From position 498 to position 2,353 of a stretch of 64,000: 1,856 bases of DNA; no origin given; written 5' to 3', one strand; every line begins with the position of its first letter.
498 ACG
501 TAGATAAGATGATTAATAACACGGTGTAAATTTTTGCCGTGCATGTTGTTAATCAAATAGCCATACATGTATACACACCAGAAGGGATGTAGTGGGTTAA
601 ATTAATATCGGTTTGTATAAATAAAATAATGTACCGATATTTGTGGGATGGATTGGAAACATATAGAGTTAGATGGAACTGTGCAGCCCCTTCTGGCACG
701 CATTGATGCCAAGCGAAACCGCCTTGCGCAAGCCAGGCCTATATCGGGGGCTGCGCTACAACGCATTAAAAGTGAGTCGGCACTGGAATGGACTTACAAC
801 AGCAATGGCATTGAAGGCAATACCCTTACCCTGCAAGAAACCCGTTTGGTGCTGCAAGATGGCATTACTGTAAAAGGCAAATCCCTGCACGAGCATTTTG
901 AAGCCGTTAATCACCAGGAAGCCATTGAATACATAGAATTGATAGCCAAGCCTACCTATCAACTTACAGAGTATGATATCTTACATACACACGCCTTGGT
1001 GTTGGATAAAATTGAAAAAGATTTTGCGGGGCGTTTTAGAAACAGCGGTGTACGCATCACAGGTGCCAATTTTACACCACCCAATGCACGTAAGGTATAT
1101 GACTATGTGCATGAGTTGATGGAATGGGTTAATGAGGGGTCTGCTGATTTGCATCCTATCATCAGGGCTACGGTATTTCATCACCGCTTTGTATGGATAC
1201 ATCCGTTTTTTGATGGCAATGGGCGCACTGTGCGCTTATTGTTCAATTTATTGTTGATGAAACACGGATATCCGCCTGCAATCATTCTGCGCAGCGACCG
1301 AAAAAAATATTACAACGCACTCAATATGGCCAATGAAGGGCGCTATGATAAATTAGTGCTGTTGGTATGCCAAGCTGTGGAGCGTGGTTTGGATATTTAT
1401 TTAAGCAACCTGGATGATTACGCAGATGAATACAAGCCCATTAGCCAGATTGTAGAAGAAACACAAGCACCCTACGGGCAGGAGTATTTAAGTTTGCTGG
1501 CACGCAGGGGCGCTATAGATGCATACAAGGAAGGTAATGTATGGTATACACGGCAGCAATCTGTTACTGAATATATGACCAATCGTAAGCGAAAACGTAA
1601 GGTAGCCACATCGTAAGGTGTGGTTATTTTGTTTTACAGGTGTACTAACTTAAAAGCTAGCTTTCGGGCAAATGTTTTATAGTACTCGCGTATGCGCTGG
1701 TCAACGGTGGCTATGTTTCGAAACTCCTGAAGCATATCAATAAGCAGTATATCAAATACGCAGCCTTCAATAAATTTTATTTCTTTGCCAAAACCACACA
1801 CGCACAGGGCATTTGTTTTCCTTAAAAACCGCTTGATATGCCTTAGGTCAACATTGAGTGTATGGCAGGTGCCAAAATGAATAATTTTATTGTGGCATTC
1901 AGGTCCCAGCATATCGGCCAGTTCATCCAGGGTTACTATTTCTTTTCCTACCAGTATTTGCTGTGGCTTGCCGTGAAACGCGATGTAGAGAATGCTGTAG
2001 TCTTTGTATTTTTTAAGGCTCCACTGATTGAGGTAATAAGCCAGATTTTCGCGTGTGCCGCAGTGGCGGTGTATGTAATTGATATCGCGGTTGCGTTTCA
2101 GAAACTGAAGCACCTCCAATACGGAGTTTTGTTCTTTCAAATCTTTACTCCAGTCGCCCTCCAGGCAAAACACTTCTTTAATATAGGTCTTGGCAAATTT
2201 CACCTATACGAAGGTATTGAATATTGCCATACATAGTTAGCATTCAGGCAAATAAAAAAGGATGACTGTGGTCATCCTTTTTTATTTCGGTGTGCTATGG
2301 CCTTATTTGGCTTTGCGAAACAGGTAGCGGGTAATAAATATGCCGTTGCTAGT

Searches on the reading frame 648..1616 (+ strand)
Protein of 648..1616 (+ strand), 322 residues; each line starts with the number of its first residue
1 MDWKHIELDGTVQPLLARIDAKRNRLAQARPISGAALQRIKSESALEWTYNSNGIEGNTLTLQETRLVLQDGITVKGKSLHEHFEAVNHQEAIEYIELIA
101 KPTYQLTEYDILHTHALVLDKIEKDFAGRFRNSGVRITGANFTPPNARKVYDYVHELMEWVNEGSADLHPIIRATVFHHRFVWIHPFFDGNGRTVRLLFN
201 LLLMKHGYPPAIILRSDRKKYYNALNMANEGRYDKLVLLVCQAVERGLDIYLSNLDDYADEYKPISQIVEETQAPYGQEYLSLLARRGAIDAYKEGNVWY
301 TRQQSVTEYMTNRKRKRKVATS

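Call 56: search_protein_families(library=pfam, proteins=[window:648-1616:+], max_evalue=0.00001)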
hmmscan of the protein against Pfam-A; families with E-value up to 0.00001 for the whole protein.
window:648-1616:+ (322 aa): 1 family
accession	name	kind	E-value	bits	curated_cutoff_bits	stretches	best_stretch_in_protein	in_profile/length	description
PF02661.23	Fic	-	3.6e-23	82.7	24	1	106-203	2-93/93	Fic/DOC family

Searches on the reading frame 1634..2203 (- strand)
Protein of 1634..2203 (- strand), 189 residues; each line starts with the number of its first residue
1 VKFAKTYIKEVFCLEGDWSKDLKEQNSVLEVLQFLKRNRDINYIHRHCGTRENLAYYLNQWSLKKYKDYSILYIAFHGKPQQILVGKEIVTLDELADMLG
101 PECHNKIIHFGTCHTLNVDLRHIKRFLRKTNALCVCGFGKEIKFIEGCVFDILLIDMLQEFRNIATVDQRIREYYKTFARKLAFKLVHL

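Call 56: search_protein_families(library=pfam, proteins=[window:1634-2203:-], max_evalue=0.00001)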
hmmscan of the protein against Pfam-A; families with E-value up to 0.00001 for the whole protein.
window:1634-2203:- (189 aa): 1 family
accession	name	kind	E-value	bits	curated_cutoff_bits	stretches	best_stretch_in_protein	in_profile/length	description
PF20347.3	DUF6642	-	4.5e-31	108.3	27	1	10-186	3-180/182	Family of unknown function (DUF6642)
